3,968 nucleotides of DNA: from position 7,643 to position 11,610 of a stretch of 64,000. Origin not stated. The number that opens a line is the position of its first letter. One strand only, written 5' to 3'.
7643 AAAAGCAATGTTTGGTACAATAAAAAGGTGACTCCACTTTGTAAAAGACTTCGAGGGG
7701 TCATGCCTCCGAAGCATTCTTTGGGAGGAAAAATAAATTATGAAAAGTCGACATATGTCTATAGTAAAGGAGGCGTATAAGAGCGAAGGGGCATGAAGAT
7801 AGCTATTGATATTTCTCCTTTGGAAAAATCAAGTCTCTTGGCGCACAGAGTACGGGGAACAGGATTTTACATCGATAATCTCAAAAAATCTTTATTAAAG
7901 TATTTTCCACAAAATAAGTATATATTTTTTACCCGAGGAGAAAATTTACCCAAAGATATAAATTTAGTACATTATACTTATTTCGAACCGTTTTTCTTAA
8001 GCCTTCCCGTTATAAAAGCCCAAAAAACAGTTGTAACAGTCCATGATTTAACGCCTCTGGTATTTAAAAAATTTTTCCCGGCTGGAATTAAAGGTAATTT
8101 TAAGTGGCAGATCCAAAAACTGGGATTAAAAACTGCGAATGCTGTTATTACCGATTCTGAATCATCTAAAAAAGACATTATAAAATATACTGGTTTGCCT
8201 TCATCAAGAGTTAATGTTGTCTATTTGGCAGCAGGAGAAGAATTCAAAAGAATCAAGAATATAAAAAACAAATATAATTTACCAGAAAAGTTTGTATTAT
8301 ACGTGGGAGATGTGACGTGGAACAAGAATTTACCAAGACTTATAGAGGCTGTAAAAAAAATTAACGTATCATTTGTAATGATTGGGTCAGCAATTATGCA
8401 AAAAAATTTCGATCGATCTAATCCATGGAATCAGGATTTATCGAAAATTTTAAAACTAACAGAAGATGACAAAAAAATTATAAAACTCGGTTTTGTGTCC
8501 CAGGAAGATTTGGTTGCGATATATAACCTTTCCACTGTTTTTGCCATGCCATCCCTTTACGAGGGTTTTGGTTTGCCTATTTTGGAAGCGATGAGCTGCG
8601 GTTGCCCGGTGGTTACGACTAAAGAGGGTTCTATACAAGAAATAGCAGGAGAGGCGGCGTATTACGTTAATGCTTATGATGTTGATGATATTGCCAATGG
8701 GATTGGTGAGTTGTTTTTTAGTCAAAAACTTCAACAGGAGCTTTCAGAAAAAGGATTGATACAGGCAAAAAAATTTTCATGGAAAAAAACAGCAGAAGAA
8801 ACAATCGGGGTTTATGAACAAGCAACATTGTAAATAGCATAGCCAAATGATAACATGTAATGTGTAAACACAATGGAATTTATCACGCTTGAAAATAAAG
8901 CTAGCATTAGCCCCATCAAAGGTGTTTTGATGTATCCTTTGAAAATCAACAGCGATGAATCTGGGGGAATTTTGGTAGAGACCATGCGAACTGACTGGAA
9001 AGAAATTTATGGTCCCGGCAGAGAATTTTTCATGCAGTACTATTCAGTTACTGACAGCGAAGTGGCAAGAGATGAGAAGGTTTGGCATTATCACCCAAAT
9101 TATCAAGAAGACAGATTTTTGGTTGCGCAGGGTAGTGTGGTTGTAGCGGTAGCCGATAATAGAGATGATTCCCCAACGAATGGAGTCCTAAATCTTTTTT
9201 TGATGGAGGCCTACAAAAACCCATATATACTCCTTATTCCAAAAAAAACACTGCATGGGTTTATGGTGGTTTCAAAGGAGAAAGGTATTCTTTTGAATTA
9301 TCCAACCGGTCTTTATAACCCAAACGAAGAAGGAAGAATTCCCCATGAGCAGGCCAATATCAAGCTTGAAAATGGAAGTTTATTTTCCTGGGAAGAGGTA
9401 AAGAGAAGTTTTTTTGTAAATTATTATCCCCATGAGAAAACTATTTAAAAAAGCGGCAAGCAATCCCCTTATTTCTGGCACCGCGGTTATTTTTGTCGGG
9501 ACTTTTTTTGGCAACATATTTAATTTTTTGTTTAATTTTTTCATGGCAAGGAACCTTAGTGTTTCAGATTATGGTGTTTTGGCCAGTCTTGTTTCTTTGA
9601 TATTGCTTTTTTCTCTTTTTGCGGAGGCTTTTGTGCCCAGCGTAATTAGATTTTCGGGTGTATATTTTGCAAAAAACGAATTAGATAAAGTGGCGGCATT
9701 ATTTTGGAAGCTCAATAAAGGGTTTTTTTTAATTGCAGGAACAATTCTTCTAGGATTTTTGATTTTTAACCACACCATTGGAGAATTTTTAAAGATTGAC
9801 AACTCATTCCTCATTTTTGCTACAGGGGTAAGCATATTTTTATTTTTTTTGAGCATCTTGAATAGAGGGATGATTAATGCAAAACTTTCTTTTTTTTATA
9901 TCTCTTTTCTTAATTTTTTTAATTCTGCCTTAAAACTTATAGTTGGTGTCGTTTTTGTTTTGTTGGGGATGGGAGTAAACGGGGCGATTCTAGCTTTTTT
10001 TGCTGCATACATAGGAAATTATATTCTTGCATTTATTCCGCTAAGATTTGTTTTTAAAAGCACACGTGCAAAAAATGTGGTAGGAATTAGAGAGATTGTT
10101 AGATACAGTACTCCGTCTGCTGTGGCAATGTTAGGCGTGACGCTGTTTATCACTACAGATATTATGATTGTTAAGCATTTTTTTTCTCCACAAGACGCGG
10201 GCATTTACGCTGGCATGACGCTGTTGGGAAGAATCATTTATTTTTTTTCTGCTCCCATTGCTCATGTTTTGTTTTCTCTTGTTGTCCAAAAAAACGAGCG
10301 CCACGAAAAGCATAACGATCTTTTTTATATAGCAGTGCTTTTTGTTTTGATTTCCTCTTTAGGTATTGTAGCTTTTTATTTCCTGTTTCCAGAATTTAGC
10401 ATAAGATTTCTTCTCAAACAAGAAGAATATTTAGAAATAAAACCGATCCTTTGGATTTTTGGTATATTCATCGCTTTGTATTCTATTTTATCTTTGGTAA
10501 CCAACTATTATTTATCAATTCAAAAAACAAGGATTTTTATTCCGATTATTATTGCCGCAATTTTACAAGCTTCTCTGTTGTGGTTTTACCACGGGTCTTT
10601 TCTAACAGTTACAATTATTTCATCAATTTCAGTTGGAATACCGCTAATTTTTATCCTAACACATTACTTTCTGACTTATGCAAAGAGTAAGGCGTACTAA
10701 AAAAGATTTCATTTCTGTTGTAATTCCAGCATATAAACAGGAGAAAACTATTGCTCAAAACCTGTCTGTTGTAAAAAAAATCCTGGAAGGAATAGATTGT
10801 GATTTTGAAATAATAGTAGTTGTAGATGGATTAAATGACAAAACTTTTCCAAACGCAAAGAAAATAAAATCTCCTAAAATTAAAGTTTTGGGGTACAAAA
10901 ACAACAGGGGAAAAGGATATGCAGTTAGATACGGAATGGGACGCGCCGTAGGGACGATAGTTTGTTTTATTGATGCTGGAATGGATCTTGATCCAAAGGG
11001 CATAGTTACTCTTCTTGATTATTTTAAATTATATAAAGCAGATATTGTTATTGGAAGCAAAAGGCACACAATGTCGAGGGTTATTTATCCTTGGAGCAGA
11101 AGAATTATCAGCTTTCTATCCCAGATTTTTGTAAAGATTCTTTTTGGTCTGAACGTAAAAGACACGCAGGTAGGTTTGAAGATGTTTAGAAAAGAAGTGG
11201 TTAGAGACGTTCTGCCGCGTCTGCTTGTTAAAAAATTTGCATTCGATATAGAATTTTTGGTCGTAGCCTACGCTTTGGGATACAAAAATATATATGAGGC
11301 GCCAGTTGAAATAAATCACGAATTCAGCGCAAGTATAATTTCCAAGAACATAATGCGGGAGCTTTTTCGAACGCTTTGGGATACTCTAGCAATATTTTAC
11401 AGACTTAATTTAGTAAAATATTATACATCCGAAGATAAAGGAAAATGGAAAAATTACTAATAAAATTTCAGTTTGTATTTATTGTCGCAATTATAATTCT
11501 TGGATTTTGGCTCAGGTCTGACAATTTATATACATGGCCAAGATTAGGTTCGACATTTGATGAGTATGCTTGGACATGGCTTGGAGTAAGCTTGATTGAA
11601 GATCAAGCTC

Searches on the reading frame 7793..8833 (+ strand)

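Call 31: search_protein_families(library=pfam, proteins=[window:7793-8833:+], max_evalue=0.0001)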
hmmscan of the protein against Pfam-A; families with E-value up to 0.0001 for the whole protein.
window:7793-8833:+ (346 aa): 5 families
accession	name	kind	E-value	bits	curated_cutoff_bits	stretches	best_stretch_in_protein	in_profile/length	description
PF00534.26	Glycos_transf_1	-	7.8e-32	110.6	26.4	1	157-321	5-169/172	Glycosyl transferases group 1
PF13692.12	Glyco_trans_1_4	-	1.1e-25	91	27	1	166-307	2-139/142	Glycosyl transferases group 1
PF13439.12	Glyco_transf_4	-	2.4e-09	37.9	28.5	1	50-144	71-163/170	Glycosyltransferase Family 4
PF20706.3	GT4-conflict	-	6.3e-06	25.8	26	1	237-278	272-313/385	Family 4 Glycosyltransferase in conflict systems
PF13524.12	Glyco_trans_1_2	-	6.6e-06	26.6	25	1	182-336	4-141/144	Glycosyl transferase-like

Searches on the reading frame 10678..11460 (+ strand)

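Call 5: search_protein_families(library=pfam, proteins=[window:10678-11460:+], max_evalue=0.01)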
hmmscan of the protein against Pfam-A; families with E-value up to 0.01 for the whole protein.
window:10678-11460:+ (260 aa): 2 families
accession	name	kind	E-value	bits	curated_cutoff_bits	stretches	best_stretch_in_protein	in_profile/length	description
PF00535.33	Glycos_transf_2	-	7.5e-19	68.7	23.3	1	13-178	1-167/168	Glycosyl transferase family 2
PF13641.12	Glyco_tranf_2_3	-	2.7e-05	24.8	27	1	12-128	3-123/230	Glycosyltransferase like family 2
